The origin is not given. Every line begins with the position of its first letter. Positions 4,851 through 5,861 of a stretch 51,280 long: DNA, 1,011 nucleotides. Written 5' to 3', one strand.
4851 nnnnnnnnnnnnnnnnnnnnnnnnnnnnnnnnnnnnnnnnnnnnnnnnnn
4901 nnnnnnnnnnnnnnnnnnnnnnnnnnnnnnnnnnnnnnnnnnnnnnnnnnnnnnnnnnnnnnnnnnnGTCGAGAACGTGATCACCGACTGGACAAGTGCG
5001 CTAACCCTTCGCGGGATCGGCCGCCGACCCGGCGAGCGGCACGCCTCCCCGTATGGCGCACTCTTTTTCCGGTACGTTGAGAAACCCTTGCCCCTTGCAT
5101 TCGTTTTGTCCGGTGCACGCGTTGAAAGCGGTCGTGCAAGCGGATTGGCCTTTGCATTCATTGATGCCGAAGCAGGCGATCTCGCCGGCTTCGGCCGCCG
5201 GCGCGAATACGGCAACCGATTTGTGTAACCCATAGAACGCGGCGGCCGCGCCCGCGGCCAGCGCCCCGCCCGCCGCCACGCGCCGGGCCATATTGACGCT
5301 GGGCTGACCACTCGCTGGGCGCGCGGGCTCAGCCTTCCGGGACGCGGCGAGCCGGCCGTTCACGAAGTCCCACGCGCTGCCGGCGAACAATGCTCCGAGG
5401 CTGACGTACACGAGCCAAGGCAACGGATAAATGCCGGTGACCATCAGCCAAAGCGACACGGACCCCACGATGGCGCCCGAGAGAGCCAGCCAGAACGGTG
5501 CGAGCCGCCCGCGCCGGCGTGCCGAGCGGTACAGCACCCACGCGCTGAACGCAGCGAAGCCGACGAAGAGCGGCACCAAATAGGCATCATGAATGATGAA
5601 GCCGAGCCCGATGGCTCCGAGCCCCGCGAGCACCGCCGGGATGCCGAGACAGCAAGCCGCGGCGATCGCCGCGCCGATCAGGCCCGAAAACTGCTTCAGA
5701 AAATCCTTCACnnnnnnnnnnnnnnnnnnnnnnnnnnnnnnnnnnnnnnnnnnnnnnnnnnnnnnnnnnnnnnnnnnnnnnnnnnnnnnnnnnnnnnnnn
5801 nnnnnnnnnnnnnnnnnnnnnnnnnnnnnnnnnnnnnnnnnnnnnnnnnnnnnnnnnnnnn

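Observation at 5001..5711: RiPP precursor fused in frame to a MerC-like mercury transporter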

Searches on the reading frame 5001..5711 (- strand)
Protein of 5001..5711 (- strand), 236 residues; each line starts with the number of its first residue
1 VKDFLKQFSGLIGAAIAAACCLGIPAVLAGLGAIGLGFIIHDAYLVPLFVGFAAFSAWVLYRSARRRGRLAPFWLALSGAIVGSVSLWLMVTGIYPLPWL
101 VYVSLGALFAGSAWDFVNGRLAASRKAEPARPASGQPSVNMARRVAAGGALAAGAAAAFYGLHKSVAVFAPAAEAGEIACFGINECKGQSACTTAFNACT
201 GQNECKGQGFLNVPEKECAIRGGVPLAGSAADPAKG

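Call 3: search_protein_families(library=pfam, proteins=[window:5001-5711:-], max_evalue=0.01)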
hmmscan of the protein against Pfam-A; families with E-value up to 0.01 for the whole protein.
window:5001-5711:- (236 aa): 1 family
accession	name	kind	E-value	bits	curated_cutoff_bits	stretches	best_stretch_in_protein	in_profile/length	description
PF03203.19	MerC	-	4.7e-06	27.6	27.6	1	10-116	4-107/108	MerC mercury resistance protein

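Call 4: search_protein_families(library=ncbifam, proteins=[window:5001-5711:-], max_evalue=0.01)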
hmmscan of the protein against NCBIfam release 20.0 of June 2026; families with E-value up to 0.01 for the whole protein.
window:5001-5711:- (236 aa): 3 families
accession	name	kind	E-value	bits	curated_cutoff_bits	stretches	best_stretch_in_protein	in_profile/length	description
NF050166.1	Cu_RiPP_BufA2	equivalog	2.8e-21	75.5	60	1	150-223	3-76/79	BufA2 family periplasmic bufferin-type metallophore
NF010318.0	PRK13755.1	equivalog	1.8e-05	25.1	170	1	10-119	12-123/140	organomercurial transporter MerC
NF033784.1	transport_merC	equivalog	0.00029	21.2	140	1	9-118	8-120/123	organomercurial transporter MerC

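Call 5: find_homologous_proteins(query=window:5001-5711:-, max_evalue=0.001)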
Query window:5001-5711:- (236 aa): 254 proteins with E <= 0.001 among 8000 candidates; the best 120 are listed.
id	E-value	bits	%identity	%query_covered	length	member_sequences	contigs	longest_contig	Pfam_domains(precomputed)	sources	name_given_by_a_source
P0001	2.7e-148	510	100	100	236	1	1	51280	PF03203.20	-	-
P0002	7.7e-114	397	76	100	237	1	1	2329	PF03203.20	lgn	-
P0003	9.7e-103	361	69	100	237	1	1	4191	PF03203.20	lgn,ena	-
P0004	1.4e-100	354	68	100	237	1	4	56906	PF03203.20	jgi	jgi:mercuric ion transport protein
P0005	1.4e-99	351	66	100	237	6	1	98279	PF03203.20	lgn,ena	-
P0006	2.0e-99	350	66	100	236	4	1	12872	PF03203.20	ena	-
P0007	5.4e-99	349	68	100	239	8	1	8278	PF03203.20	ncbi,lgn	-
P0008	3.3e-98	346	66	100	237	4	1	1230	PF03203.20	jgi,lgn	-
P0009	1.0e-97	345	66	100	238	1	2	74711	PF03203.20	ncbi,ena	-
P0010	1.1e-97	344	66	100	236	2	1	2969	PF03203.20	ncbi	-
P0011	3.9e-97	343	64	100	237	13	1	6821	PF03203.20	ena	-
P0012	5.2e-97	342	64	100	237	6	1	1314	PF03203.20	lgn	-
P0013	6.0e-97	342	65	100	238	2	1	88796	PF03203.20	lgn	-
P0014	1.5e-96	341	65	100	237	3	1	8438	PF03203.20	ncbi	-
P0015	2.3e-96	340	65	100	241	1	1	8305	PF03203.20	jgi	jgi:hypothetical protein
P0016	2.9e-96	340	65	100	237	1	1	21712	PF03203.20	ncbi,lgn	-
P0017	3.4e-96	340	65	100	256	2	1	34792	PF03203.20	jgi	jgi:mercuric ion transport protein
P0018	3.9e-96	339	65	100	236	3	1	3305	PF03203.20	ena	-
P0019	5.0e-96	339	65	100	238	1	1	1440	PF03203.20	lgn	-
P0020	5.0e-96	339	65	100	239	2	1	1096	PF03203.20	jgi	jgi:MerC mercury resistance protein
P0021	7.5e-96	338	62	100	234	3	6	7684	PF03203.20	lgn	-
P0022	1.4e-95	338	65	100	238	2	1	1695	PF03203.20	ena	-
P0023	2.5e-95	337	65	100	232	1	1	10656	PF03203.20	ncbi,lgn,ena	-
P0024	2.7e-95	337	64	100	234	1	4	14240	PF03203.20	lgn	-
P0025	4.0e-95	336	63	100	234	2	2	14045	PF03203.20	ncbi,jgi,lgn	-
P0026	4.9e-95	336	67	100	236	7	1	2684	PF03203.20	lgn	-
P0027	5.9e-95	336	65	100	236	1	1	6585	PF03203.20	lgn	-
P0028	7.8e-95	335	64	100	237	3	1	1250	PF03203.20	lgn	-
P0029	9.6e-95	335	63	100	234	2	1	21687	PF03203.20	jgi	-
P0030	1.1e-94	335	66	99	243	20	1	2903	PF03203.20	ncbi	ncbi:MAG: BufA2 family periplasmic bufferin-type metallophore [Gammaproteobacteria bacterium]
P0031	1.2e-94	334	63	100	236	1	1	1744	PF03203.20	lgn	-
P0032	1.9e-94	334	66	99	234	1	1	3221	PF03203.20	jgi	jgi:mercuric ion transport protein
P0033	1.9e-94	334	65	100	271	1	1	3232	PF03203.20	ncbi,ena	-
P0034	2.6e-94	333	64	100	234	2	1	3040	PF03203.20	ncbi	-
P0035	2.8e-94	333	64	100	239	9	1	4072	PF03203.20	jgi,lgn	jgi:mercuric ion transport protein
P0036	3.1e-94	333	64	100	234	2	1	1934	PF03203.20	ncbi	-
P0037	4.7e-94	333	64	100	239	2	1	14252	PF03203.20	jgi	-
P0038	6.9e-94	332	64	100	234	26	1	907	PF03203.20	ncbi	-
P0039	9.4e-94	332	62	100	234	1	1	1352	PF03203.20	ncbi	-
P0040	1.1e-93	331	63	100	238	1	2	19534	PF03203.20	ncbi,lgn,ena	-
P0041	1.2e-93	331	66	100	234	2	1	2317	PF03203.20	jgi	-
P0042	1.5e-93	331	65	100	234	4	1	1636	PF03203.20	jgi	jgi:MerC mercury resistance protein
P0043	2.0e-93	331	64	100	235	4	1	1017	PF03203.20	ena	-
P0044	2.2e-93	330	62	100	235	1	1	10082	PF03203.20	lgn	-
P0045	2.4e-93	330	62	100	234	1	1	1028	PF03203.20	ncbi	-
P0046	4.5e-93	329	63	100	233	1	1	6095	PF03203.20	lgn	-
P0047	5.5e-93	329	64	100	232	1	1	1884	PF03203.20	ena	-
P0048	5.6e-93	329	63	100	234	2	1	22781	PF03203.20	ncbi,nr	ncbi:MAG: hypothetical protein BMS9Abin25_0347 [Gammaproteobacteria bacterium]|nr:MAG: hypothetical 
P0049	5.8e-93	329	62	100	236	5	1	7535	PF03203.20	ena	-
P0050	7.0e-93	329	64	100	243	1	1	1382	PF24646.3,PF03203.20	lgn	-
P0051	7.2e-93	329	62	100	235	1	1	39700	PF03203.20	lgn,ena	-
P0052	1.6e-92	328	64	100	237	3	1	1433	PF03203.20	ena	-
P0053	1.8e-92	327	62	100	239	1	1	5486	PF03203.20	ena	-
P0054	1.8e-92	327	64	100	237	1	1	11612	PF03203.20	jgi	-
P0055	2.3e-92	327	62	100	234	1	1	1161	PF03203.20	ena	-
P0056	3.1e-92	327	61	100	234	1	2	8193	PF03203.20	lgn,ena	-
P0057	9.7e-92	325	62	100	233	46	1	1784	PF03203.20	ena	-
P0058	1.0e-91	325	61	100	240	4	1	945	PF03203.20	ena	-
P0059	1.1e-91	325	61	100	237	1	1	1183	PF03203.20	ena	-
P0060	1.8e-91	324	64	100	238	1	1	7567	PF03203.20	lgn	-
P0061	1.9e-91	324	61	100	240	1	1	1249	PF03203.20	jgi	jgi:mercuric ion transport protein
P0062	1.9e-91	324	64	100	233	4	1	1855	PF03203.20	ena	-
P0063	2.0e-91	324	63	100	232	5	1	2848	PF03203.20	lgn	-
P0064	2.1e-91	324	64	100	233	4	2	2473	PF03203.20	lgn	-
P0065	2.3e-91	324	65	100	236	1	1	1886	PF03203.20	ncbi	-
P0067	5.2e-91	323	62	100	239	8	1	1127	PF03203.20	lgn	-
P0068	5.4e-91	323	62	100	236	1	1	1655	PF03203.20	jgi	jgi:mercuric ion transport protein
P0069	7.8e-91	322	63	100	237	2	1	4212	PF03203.20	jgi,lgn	-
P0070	8.2e-91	322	63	100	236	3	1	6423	PF03203.20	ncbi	-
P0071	9.3e-91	322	62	100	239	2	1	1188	PF03203.20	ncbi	-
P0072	1.1e-90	322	64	99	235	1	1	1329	PF03203.20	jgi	-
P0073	1.2e-90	321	63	100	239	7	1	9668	PF03203.20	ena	-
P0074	1.3e-90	321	63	100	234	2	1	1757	PF03203.20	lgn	-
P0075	1.4e-90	321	63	100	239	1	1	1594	PF03203.20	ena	-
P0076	1.4e-90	321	64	100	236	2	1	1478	PF03203.20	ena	-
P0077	1.4e-90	321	63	100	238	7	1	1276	PF03203.20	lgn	-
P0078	1.6e-90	321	63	100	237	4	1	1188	PF03203.20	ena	-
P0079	1.6e-90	321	59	100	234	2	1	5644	PF03203.20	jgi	jgi:MerC mercury resistance protein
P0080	3.5e-90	320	62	99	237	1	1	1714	PF03203.20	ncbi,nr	ncbi:MAG: hypothetical protein Q7R45_09900 [Sulfuricaulis sp.]|nr:hypothetical protein [Sulfuricauli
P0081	3.6e-90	320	62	100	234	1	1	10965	PF03203.20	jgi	jgi:mercuric ion transport protein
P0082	4.0e-90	320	62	100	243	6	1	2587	PF03203.20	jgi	-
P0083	4.9e-90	319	63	100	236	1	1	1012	PF03203.20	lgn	-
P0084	5.2e-90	319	61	100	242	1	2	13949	PF03203.20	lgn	-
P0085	5.6e-90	319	62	100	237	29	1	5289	PF03203.20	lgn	-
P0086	5.6e-90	319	64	100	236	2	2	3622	PF03203.20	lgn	-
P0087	5.9e-90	319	63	100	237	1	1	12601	PF03203.20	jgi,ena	-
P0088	6.4e-90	319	64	100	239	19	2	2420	PF03203.20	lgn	-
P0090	7.1e-90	319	63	100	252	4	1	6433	PF03203.20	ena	-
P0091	8.0e-90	319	62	100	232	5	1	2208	PF03203.20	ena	-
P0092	1.0e-89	318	64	100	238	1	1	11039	PF03203.20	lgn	-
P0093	1.0e-89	318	61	100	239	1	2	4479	PF03203.20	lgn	-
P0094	1.2e-89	318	61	100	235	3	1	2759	PF03203.20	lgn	-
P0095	1.5e-89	318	63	100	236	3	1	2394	PF03203.20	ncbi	-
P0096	1.5e-89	318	62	99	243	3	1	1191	PF03203.20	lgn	-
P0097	1.6e-89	318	63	100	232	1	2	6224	PF03203.20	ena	-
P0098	2.1e-89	317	64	96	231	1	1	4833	PF03203.20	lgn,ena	-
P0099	2.5e-89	317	62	99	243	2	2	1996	PF03203.20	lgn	-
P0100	3.5e-89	317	62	100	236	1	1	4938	PF03203.20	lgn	-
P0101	3.6e-89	317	63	100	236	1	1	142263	PF03203.20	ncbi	ncbi:MAG: BufA2 family periplasmic bufferin-type metallophore [Sulfuricaulis sp.]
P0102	3.8e-89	316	62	100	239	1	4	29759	PF03203.20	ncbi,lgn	ncbi:MAG: MerC domain-containing protein [Woeseia sp.]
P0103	7.2e-89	316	62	100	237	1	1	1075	PF03203.20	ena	-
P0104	8.1e-89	315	63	100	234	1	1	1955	PF03203.20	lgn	-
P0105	8.6e-89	315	62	100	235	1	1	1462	PF03203.20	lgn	-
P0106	9.4e-89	315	62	99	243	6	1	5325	PF03203.20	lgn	-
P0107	9.9e-89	315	63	100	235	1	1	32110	PF03203.20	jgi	jgi:mercuric ion transport protein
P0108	1.1e-88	315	60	100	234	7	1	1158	PF03203.20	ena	-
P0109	1.1e-88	315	61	100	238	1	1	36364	PF03203.20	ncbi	-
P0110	1.2e-88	315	63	99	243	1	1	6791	PF03203.20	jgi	jgi:mercuric ion transport protein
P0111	1.3e-88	315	61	100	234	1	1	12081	PF03203.20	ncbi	ncbi:MAG: BufA2 family periplasmic bufferin-type metallophore [Gammaproteobacteria bacterium]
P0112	1.3e-88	315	60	100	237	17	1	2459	PF03203.20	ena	-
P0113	1.8e-88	314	60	100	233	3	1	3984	PF03203.20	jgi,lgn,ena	-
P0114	2.0e-88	314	61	99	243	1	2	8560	PF03203.20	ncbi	-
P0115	2.1e-88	314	62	100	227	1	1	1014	PF03203.20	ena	-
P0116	2.2e-88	314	62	100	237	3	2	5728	PF03203.20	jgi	jgi:MerC mercury resistance protein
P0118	2.5e-88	314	60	100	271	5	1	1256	PF03203.20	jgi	-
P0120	3.5e-88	313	59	100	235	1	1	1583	PF03203.20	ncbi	-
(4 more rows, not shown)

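Call 13: find_related_loci(query=A1, collection=genome_contigs, flank=7000)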
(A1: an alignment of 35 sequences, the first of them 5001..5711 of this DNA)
Query A1 (236 aa) in genome_contigs; peptide patterns used: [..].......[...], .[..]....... (x = any residue, [..] = any of these).
462 stretches matched a pattern; 374 encode a relative of the query (tblastn E <= 1e-3); the best 80 are kept; 77 distinct loci.
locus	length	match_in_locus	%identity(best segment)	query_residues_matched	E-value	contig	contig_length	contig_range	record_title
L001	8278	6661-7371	68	1-236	1e-99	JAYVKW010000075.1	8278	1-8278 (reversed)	MAG: Gallionella sp. isolate GL54_DN_metabat_73_sub GL54_DN_metabat_73_sub_74, whole genome shotgun sequence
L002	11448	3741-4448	67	1-236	1e-98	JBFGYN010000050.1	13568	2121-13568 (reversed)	MAG: Candidatus Competibacterales bacterium isolate Mix_sand06.2021.04.G.13 k141_2946149_length_13568_cov_10.0000, whole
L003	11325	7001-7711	65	1-236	1e-96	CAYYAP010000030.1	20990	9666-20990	MAG TPA_asm: uncultured Thiohalobacter sp. isolate binchicken_co253_150 genome assembly, contig: NODE_1336_length_20990_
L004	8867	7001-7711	67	1-236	2e-96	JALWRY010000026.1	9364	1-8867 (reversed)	MAG: Thiohalobacter sp. isolate M2_metabat2_scaf2bin.039 M2_NODE_10943_length_9364_cov_2.648912, whole genome shotgun se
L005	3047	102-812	65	1-236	3e-97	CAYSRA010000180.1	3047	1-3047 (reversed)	MAG TPA_asm: uncultured Thiohalobacter sp. isolate binchicken_co64_45 genome assembly, contig: NODE_19511_length_3047_co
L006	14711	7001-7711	64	1-235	8e-95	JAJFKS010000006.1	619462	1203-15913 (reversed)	MAG: Woeseiaceae bacterium isolate OFTM327 OFTM327_5, whole genome shotgun sequence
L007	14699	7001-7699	64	1-235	7e-95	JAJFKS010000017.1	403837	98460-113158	MAG: Woeseiaceae bacterium isolate OFTM327 OFTM327_16, whole genome shotgun sequence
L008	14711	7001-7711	63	1-236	2e-94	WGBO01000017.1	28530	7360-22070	MAG: Gammaproteobacteria bacterium isolate S144_26 k151_188695, whole genome shotgun sequence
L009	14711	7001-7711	65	1-236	4e-94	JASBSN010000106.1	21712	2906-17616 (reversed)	MAG: Thiogranum sp. isolate BWSM_138 k141_2394644, whole genome shotgun sequence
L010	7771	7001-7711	63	1-236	3e-94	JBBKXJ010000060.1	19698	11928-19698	MAG: Pseudomonadales bacterium isolate metabat_bins.161 k119_1014990, whole genome shotgun sequence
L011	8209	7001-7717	63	1-234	4e-92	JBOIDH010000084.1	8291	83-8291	MAG: Gammaproteobacteria bacterium isolate SD8032_metabat2.bin.28 NODE_2355_length_8291_cov_2.473542, whole genome shotg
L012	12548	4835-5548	61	1-234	6e-92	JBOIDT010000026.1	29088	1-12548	MAG: Gammaproteobacteria bacterium isolate SD8035_maxbin2.bin.2 NODE_52_length_29088_cov_29.988813, whole genome shotgun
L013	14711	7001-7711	60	1-234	3e-92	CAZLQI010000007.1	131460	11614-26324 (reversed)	MAG TPA_asm: uncultured Chromatiales bacterium isolate SRP128015_co4_63 genome assembly, contig: NODE_30_length_131460_c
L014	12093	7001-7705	64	1-235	9e-91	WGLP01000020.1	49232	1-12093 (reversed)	MAG: Gammaproteobacteria bacterium isolate RI_92 c_000000184235, whole genome shotgun sequence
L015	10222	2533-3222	60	1-236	3e-90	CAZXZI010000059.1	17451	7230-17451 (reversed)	MAG TPA_asm: uncultured Ectothiorhodospiraceae bacterium isolate binchicken_co253_195 genome assembly, contig: NODE_1912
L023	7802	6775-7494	62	1-236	1e-82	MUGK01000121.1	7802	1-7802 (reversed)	MAG: Chromatiales bacterium USCg_Taylor scaffold_120, whole genome shotgun sequence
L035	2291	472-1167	49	1-236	8e-75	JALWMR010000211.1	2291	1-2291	MAG: Thiotrichaceae bacterium isolate M17_metabat2_scaf2bin.180 M17_NODE_76084_length_2291_cov_2.076710, whole genome sh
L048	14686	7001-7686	53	1-236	6e-52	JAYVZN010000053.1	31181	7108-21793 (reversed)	MAG: Betaproteobacteria bacterium isolate GL90_UP_metabinner_2 GL90_UP_metabinner_2_52, whole genome shotgun sequence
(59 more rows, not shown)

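Call 28: predict_structure(alignment_id=A1)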
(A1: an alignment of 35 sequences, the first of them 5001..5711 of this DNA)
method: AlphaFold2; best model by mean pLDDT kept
length: 236 residues; sequences in the alignment: 35
mean_pLDDT: 67.1   pTM: 0.52
mean pLDDT of the five models: 67.1, 66.9, 65.6, 63.8, 63.2
residues with pLDDT >= 90: 11; 70-90: 90; 50-70: 102; < 50: 33
segments of 3 or more residues with pLDDT < 50: 1-9, 164-169, 189-194, 197-206
pLDDT, mean of each block of 10 residues (from residue 1): 47 52 59 57 69 85 85 91 86 75 85 80 57 57 63 60 51 72 59 47 48 82 78 64
secondary structure, 60 per line:
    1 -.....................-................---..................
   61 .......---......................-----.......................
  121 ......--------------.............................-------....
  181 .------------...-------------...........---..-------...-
elements in order: H2-22 H24-39 H43-67 H71-92 H98-126 H141-169 E177-181 E210-214 H215-220

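Call 29: search_solved_structures(query=window:5001-5711:-, max_evalue=1, show_alignments=2)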
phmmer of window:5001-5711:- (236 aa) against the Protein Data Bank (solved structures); distinct sequences matched with E-value up to 1: 0.

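Call 32: fold_search(model_id=the predicted structure, library=pdb)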
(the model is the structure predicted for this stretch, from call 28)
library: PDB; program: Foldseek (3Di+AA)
matches with E <= 10: 213; with E <= 0.001: 0
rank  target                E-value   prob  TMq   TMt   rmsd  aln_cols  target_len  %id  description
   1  8qta                  2.9e-01  0.63  0.32  0.22   8.1       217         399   15  Cryo-EM structure of Streptococcus pneumoniae NADPH oxidase F397A mutant in complex with NADPH (released 2024-07-24)
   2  8qt6                  6.2e-01  0.44  0.32  0.22   8.1       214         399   13  Cryo-EM structure of Streptococcus pneumoniae NADPH oxidase (released 2024-07-24)
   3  5yck                  9.6e-01  0.14  0.21  0.13  17.8       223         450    9  Crystal structure of a MATE family protein derived from Camelina sativa at 2.3 angstrom (released 2017-09-27)
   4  6ids                  1.3e+00  0.16  0.21  0.15  10.3       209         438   12  Crystal structure of Vibrio cholerae MATE transporter VcmN D35N mutant (released 2019-01-16)
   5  7ujw_C                1.9e+00  0.08  0.20  0.22  17.5       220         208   11  Estrogen Receptor Alpha Ligand Binding Domain Y537S Mutant in Complex with a Methylated Lasofoxifene Derivative that P (released 2022-06-15)
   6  6idp                  2.0e+00  0.13  0.21  0.14  10.9       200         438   13  Crystal structure of Vibrio cholerae MATE transporter VcmN in the straight form (released 2019-01-16)
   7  6whc_R                2.0e+00  0.10  0.19  0.13  17.5       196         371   12  CryoEM Structure of the glucagon receptor with a dual-agonist peptide (released 2020-05-27)
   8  6yup_D                2.0e+00  0.06  0.14  0.12  15.4       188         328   13  Heterotetrameric structure of the rBAT-b(0,+)AT1 complex (released 2021-01-20)
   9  1ls4_MODEL_1_A        2.3e+00  0.11  0.20  0.25  13.6       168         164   15  NMR structure of apolipophorin-III from Locusta migratoria (released 2003-06-17)
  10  6yj2_C                2.4e+00  0.09  0.19  0.23  13.8       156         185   17  Structural and DNA binding studies of the transcriptional repressor Rv2506 (BkaR) from Mycobacterium tuberculosis supp (released 2021-04-14)
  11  7uw9_g                2.6e+00  0.04  0.12  0.17  19.7       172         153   13  Citrus V-ATPase State 1, H in contact with subunit a (released 2022-07-06)
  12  9p93_R                2.7e+00  0.08  0.17  0.13  17.3       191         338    9  Cryo-EM structure of the PAC1sR-VIP-Gs complex (released 2025-11-19)
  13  7rs4_C                3.0e+00  0.08  0.21  0.20  17.0       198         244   10  Crystal Structure of the ER-alpha Ligand-binding Domain (L372S, L536S) in complex with DMERI-8 (released 2021-09-08)
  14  9div_C                3.0e+00  0.08  0.16  0.23  15.3       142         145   15  The crystal structure of de novo designed ChuA binding protein C8 (released 2025-05-21)
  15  5dvv_A                3.0e+00  0.08  0.20  0.22  17.0       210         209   12  Crystal Structure of the ER-alpha Ligand-binding Domain in Complex with a Triaryl-imine analog 4,4'-(phenylcarbonimido (released 2016-05-04)
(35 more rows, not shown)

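Call 37: find_encoding_contigs(protein=window:5001-5711:-, flank=10000, max_places=3)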
Protein window:5001-5711:- (236 aa): 1 contig read that carries it; 1 place shown.
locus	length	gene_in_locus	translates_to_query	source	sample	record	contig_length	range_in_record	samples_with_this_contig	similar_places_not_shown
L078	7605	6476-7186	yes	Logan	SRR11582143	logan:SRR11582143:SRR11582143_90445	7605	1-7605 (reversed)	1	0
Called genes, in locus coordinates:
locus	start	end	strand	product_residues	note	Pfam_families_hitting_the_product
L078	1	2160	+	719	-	?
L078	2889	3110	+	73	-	-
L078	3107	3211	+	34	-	-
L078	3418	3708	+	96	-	PF00403:HMA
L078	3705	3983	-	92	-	-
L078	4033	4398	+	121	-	PF02411:MerT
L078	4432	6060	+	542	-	PF00403:HMA, PF01134:GIDA (weak), PF07992:Pyr_redox_2, PF12831:FAD_oxidored (weak), PF13738:Pyr_redox_3 (weak), PF00070:Pyr_redox, PF02852:Pyr_redox_dim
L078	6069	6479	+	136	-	PF13411:MerR_1, PF09278:MerR-DNA-bind (weak)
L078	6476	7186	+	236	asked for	PF03203:MerC (weak)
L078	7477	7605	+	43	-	?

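Call 42: list_cluster_members(proteins=[L023:6775-7494:+, window:5001-5711:-])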
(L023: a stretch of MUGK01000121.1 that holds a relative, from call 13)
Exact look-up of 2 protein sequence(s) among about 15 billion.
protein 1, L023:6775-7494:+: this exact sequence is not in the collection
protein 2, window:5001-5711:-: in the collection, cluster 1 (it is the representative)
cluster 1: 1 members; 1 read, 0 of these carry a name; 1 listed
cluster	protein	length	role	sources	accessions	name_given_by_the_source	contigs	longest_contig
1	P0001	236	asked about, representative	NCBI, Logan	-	-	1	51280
